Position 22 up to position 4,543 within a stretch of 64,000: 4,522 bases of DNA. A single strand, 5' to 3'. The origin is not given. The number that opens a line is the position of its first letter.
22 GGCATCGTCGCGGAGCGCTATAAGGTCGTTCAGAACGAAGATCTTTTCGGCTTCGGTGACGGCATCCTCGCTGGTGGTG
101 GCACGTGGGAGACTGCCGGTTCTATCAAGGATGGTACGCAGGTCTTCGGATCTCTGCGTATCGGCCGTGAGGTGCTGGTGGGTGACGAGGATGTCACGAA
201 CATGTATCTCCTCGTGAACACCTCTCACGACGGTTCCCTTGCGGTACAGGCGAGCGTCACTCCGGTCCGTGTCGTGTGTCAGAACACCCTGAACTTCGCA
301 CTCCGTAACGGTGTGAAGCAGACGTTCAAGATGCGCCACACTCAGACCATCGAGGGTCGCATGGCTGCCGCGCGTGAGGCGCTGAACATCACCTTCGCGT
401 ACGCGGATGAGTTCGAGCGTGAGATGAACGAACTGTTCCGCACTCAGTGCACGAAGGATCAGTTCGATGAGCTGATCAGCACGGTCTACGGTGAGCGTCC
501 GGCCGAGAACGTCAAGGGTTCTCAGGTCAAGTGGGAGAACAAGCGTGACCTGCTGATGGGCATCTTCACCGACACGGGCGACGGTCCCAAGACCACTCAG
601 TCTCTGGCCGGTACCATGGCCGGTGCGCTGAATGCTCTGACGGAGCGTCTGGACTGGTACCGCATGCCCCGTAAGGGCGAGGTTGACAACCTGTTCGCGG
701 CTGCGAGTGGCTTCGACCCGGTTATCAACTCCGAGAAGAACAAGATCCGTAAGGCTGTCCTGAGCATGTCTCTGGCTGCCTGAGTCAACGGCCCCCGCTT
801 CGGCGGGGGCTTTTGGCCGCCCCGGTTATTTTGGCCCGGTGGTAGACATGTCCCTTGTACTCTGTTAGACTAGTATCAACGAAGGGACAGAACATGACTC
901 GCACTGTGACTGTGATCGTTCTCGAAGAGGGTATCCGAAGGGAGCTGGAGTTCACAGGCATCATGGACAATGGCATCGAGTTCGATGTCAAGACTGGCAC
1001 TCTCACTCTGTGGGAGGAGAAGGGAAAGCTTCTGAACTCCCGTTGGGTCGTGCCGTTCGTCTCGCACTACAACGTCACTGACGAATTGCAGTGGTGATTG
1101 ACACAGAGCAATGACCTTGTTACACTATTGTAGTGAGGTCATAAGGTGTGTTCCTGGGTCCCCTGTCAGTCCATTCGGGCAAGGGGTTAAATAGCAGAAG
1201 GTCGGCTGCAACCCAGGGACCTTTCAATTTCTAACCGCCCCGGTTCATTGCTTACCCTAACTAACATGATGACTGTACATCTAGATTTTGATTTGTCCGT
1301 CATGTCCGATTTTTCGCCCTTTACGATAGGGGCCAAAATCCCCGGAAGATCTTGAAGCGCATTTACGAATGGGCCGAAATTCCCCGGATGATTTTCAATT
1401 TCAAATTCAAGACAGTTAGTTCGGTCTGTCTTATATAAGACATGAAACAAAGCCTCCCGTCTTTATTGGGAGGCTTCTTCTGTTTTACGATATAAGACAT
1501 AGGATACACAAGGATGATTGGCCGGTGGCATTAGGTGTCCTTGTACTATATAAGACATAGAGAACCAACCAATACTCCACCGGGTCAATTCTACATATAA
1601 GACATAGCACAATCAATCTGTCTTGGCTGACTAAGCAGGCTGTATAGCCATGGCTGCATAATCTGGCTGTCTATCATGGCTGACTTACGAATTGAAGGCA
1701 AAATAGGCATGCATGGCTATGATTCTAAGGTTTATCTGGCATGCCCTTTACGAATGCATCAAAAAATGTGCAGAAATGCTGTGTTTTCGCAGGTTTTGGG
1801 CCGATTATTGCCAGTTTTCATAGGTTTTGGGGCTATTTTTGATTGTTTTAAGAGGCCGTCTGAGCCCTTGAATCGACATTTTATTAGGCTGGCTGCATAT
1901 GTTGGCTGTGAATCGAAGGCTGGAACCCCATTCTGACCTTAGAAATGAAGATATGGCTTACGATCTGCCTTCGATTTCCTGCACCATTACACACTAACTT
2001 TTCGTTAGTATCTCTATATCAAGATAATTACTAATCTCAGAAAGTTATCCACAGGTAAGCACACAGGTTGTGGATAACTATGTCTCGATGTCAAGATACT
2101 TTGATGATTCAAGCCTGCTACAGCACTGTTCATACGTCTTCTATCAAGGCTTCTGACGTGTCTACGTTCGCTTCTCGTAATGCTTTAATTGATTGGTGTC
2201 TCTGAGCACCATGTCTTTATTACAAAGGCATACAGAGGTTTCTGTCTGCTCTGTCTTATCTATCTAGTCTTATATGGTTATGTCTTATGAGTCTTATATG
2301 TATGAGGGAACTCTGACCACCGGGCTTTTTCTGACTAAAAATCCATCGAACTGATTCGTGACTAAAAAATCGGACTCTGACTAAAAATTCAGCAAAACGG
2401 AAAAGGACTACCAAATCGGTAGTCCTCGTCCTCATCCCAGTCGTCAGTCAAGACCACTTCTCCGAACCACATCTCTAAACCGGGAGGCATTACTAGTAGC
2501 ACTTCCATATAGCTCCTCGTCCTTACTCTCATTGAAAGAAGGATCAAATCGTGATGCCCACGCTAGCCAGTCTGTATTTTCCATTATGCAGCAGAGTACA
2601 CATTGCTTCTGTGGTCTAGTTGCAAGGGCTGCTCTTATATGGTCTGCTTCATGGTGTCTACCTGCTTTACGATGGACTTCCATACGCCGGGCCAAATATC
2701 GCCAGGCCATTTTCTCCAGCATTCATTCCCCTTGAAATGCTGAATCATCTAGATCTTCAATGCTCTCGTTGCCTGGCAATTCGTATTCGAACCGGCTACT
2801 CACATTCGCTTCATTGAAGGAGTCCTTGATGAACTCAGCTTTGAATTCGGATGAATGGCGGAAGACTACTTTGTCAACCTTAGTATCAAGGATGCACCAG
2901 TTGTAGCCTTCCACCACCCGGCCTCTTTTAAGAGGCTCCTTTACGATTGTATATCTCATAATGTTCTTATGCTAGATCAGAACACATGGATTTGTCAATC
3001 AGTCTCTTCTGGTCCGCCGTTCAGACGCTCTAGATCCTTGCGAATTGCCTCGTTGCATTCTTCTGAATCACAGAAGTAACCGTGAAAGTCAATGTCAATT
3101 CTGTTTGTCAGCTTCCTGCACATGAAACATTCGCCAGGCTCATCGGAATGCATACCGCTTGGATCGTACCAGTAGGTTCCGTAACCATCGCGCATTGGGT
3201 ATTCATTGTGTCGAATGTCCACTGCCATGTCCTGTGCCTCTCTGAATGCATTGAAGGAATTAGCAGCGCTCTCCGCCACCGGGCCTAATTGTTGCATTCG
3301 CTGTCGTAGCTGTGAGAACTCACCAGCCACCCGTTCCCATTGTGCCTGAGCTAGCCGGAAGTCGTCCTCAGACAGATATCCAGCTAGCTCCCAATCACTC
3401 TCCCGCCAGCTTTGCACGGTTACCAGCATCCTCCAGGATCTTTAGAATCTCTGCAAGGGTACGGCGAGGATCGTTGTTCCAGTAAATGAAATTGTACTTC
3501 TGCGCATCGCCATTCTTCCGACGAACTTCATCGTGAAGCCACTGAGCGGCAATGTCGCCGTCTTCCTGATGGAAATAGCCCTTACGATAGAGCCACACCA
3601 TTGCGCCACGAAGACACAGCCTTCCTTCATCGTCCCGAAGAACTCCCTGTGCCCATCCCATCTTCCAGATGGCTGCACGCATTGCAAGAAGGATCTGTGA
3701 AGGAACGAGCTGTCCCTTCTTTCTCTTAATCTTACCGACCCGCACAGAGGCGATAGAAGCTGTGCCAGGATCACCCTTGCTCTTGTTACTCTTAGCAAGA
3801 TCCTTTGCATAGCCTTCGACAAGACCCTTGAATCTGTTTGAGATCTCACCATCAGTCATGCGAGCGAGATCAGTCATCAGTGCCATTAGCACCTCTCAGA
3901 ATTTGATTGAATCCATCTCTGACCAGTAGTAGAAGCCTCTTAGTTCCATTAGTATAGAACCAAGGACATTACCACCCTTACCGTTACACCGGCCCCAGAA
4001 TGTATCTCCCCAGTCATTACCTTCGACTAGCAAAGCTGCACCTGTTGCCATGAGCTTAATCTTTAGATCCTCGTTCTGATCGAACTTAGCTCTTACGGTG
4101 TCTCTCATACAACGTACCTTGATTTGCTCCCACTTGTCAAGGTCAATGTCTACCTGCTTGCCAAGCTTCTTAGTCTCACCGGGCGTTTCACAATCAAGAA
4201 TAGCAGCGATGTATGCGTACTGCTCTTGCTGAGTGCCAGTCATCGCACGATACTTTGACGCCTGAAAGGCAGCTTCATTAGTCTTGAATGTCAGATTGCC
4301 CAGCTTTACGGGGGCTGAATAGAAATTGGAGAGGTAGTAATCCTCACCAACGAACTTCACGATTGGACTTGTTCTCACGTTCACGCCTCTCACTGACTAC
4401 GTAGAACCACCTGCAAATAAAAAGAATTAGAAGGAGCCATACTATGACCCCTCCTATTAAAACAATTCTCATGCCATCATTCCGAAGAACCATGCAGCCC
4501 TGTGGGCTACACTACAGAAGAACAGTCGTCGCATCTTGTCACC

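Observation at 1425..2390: Iteron-rich convergent intergenic region with three repeat families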

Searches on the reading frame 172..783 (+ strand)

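Call 92: search_protein_families(library=phrogs, proteins=[window:172-783:+], max_evalue=0.001)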
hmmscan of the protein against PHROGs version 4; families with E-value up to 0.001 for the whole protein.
window:172-783:+ (203 aa): 1 family
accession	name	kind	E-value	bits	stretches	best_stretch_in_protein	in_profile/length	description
phrog_1221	-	unknown function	3.1e-62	211.7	1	6-199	157-347/355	-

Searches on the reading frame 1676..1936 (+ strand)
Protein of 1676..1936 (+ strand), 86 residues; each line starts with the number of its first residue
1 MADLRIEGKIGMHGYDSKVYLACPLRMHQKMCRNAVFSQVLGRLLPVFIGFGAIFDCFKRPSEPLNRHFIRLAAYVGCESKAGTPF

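Call 67: search_protein_families(library=pfam, proteins=[window:1676-1936:+], max_evalue=0.01)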
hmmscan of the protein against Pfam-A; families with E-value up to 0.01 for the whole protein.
window:1676-1936:+ (86 aa): 0 families

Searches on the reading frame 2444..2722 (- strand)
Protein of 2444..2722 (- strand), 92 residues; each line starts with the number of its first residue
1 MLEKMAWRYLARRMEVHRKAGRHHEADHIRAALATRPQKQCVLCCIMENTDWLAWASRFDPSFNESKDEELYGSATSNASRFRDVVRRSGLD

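Call 67: search_protein_families(library=pfam, proteins=[window:2444-2722:-], max_evalue=0.01)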
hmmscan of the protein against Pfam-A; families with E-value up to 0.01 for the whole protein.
window:2444-2722:- (92 aa): 0 families

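Call 92: search_protein_families(library=phrogs, proteins=[window:2444-2722:-], max_evalue=0.001)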
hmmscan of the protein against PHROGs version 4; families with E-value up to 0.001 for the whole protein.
window:2444-2722:- (92 aa): 1 family
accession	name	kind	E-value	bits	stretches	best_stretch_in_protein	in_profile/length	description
phrog_11862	-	unknown function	7e-53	177.9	1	1-92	1-92/92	-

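Call 93: find_homologous_proteins(query=window:2444-2722:-, max_evalue=0.001)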
Query window:2444-2722:- (92 aa): 11 proteins with E <= 0.001 among 12 candidates.
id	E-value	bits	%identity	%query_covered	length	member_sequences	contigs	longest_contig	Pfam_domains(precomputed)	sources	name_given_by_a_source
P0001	7.3e-57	207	100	100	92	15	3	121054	-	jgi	-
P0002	1.7e-43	164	79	100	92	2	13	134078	-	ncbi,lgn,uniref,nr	ncbi:hypothetical protein SEA_SPILLED_266 [Streptomyces phage Spilled]|uniref:Uncharacterized protei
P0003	6.4e-42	159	76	100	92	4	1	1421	-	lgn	-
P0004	5.2e-40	153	74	100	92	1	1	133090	-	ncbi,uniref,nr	ncbi:hypothetical protein SEA_DAUBENSKI_241 [Streptomyces phage Daubenski]|uniref:Uncharacterized pr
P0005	1.0e-39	152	77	95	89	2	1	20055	-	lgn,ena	-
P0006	8.0e-39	149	75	100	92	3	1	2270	-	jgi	-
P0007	7.1e-38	146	73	100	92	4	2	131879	-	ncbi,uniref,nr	ncbi:hypothetical protein KNU71_gp058 [Streptomyces phage Braelyn]|uniref:Uncharacterized protein n=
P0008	2.4e-36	141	68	100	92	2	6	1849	-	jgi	jgi:hypothetical protein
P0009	3.4e-35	138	70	100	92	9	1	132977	-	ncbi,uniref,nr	ncbi:hypothetical protein SEA_EVY_237 [Streptomyces phage Evy]|uniref:Uncharacterized protein n=1 Ta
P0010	4.3e-34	134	68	100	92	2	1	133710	-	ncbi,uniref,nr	ncbi:hypothetical protein SEA_SAMISTI12_250 [Streptomyces phage Samisti12]|uniref:Uncharacterized pr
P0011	1.6e-29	119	68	86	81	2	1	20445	-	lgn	-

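Call 95: search_solved_structures(query=A3, max_evalue=10, show_alignments=2)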
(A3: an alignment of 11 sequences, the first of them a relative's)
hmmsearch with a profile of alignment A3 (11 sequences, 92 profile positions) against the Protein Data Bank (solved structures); distinct sequences matched with E-value up to 10: 3.
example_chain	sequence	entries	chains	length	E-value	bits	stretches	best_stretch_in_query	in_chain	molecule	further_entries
8sbn_A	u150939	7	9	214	0.23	14.6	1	18-50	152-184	Dephospho-CoA kinase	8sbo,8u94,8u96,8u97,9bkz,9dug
3s0g_A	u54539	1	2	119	0.95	12.7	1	21-62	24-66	OBP14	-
9eho_YY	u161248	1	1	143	1.2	12.4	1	11-37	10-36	Small ribosomal subunit protein uS12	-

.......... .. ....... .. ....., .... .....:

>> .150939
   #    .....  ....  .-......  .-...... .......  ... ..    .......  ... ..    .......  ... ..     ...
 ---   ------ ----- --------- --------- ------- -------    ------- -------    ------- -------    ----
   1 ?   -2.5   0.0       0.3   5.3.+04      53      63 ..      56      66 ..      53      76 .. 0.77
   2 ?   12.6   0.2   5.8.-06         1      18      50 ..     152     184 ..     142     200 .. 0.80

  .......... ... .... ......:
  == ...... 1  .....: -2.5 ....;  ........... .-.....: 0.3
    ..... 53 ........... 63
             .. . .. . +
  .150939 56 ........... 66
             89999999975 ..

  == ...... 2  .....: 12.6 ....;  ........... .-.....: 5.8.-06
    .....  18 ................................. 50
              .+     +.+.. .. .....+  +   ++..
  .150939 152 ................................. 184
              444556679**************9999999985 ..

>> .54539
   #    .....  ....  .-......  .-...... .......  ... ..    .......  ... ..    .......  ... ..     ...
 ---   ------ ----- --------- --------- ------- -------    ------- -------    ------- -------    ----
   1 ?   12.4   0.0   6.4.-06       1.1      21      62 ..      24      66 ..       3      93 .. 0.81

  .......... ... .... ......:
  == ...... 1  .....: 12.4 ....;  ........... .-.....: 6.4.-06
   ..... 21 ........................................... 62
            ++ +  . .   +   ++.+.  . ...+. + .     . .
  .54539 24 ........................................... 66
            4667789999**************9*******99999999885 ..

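Call 98: predict_structure(alignment_id=A3)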
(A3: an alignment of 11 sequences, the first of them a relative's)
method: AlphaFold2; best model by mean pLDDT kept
length: 92 residues; sequences in the alignment: 11
mean_pLDDT: 57.3   pTM: 0.37
mean pLDDT of the five models: 57.3, 57.1, 56.8, 54.6, 54.3
residues with pLDDT >= 90: 0; 70-90: 20; 50-70: 34; < 50: 38
segments of 3 or more residues with pLDDT < 50: 55-61, 63-88, 90-92
pLDDT, mean of each block of 10 residues (from residue 1): 66 78 71 62 54 48 47 46 46 43
secondary structure, 60 per line:
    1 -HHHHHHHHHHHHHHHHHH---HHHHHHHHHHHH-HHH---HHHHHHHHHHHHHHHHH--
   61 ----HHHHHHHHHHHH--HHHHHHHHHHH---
elements in order: H2-19 H23-34 H42-58 H65-76 H79-89

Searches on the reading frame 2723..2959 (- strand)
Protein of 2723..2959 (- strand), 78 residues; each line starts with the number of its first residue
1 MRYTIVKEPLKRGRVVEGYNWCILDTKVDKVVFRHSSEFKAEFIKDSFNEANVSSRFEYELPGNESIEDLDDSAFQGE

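Call 67: search_protein_families(library=pfam, proteins=[window:2723-2959:-], max_evalue=0.01)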
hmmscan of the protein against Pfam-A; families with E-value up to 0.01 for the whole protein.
window:2723-2959:- (78 aa): 0 families

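Call 92: search_protein_families(library=phrogs, proteins=[window:2723-2959:-], max_evalue=0.001)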
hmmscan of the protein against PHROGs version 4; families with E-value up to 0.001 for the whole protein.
window:2723-2959:- (78 aa): 1 family
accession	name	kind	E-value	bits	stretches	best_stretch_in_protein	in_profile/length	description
phrog_11807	-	unknown function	2.4e-41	141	1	1-78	1-78/78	-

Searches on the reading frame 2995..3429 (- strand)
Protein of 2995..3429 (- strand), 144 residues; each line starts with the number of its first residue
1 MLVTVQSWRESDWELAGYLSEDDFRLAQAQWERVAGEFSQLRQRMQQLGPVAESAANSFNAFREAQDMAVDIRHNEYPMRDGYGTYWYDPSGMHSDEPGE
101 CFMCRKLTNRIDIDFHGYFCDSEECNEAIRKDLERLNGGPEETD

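Call 67: search_protein_families(library=pfam, proteins=[window:2995-3429:-], max_evalue=0.01)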
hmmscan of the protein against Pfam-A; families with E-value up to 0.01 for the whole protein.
window:2995-3429:- (144 aa): 0 families

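Call 92: search_protein_families(library=phrogs, proteins=[window:2995-3429:-], max_evalue=0.001)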
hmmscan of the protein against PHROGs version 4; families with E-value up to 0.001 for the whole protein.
window:2995-3429:- (144 aa): 1 family
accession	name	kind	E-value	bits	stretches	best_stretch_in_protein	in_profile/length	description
phrog_13110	-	unknown function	1.5e-53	181.8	1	9-142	5-153/154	-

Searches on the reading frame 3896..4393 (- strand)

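Call 67: search_protein_families(library=pfam, proteins=[window:3896-4393:-], max_evalue=0.01)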
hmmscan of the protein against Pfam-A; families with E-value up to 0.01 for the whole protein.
window:3896-4393:- (165 aa): 1 family
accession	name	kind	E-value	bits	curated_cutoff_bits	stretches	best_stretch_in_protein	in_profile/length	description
PF08719.17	NADAR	-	2.3e-25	90.2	35.1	1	17-152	9-159/163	NADAR domain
